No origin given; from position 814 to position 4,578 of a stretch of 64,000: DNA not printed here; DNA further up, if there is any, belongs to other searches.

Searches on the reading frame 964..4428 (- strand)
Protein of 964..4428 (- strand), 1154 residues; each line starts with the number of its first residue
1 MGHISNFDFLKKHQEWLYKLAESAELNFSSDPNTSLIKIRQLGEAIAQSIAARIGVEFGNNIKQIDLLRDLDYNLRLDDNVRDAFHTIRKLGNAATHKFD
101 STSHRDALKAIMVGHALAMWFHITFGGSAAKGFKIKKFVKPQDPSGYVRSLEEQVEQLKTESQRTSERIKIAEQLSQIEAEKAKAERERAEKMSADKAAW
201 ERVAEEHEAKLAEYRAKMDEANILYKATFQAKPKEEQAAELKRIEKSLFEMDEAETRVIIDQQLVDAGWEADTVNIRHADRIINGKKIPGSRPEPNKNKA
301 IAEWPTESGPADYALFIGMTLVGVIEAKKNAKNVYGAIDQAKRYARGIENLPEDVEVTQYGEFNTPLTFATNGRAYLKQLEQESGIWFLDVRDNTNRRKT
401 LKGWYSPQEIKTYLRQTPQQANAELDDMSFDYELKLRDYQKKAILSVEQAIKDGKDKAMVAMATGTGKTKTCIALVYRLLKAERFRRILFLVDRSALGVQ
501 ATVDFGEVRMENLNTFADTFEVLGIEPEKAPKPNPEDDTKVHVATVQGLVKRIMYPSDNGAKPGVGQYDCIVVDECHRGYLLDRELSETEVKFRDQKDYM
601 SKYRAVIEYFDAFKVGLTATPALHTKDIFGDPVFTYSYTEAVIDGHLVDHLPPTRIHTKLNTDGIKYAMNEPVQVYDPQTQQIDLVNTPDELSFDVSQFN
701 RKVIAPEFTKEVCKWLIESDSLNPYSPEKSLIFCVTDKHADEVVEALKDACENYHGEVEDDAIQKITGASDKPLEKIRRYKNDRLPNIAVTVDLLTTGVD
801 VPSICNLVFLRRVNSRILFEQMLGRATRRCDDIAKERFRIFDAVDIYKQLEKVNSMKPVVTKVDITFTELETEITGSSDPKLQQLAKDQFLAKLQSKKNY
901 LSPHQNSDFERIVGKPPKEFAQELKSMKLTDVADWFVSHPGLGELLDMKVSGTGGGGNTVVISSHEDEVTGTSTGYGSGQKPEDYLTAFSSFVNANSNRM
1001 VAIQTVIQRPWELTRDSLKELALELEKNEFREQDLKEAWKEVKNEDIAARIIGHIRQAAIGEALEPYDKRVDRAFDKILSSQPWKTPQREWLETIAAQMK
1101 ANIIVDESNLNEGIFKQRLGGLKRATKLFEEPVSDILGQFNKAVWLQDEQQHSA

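Call 5: search_protein_families(library=pfam, proteins=[window:964-4428:-], max_evalue=0.01)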
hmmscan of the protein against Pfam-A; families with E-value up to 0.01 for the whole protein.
window:964-4428:- (1154 aa): 9 families
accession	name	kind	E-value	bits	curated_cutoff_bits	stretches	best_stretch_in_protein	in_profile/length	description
PF04851.21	ResIII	-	4.5e-33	114.9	22.5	1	434-622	2-163/164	Type III restriction enzyme, res subunit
PF08463.15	EcoEI_R_C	-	2.1e-31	109.6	24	1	983-1144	1-162/163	EcoEI R protein C-terminal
PF18766.7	SWI2_SNF2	-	8.1e-13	49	26.7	1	440-651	2-189/221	SWI2/SNF2 ATPase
PF13643.11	DUF4145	-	7.2e-09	36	23.1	1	23-112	2-85/88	Domain of unknown function (DUF4145)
PF04313.20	HSDR_N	-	7.7e-08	32.9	25.1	1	294-376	108-187/198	Type I restriction enzyme R protein N terminus (HSDR_N)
PF00270.35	DEAD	-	3.9e-07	30.4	26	1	439-578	3-128/167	DEAD/DEAH box helicase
PF00271.37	Helicase_C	-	1.6e-06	28.7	23.5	1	723-828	11-108/110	Helicase conserved C-terminal domain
PF00580.27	UvrD-helicase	-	0.00085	19.5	23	0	448-484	6-42/271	UvrD/REP helicase N-terminal domain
PF13245.12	AAA_19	-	0.0033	18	25.1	0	458-576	14-99/134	AAA domain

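Call 6: search_protein_families(library=padloc, proteins=[window:964-4428:-], max_evalue=0.01)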
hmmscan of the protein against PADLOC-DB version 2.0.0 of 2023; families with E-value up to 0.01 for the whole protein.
window:964-4428:- (1154 aa): 16 families
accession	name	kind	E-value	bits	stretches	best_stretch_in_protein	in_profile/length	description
PDLC03042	REase_I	-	6.4e-240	796.8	3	362-884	371-885/1170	Type I restriction enzyme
PDLC03047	REase_I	-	1.6e-48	163.2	2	309-842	238-721/1107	Type I restriction enzyme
PDLC03049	REase_I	-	4.9e-43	145.2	1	253-845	11-540/807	Type I restriction enzyme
PDLC04472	PDC-M16A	-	5.5e-24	82.5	1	4-199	3-195/930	-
PDLC02707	PbeA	-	5.7e-16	56.2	1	415-849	232-635/672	PbeA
PDLC03658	mREase_IV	-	3.4e-13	46.2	2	777-849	494-563/953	Type IV methyl-directed restriction enzyme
PDLC02704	PbeA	-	3.2e-10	37.1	1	413-485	231-300/682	PbeA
PDLC03659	mREase_IV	-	1e-09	34.9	1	729-832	461-556/945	Type IV methyl-directed restriction enzyme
PDLC03045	REase_I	-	4.2e-09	32.9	1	312-648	137-464/995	Type I restriction enzyme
PDLC03597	REase_MTase_IIG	-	3.7e-08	29.4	1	435-516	167-248/1646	Type IIG restriction enzyme-methyltransferase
PDLC02706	PbeA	-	8.3e-07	25.9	1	408-499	238-329/722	PbeA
PDLC03048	REase_I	-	6.2e-06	22.6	1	436-647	241-444/976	Type I restriction enzyme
PDLC02703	PbeA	-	1e-05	22.4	1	439-493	250-299/626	PbeA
PDLC03960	SngC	-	4.8e-05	20.3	0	726-836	259-368/720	-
PDLC04140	mad8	-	0.0014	16.2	0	459-496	31-67/314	mads_8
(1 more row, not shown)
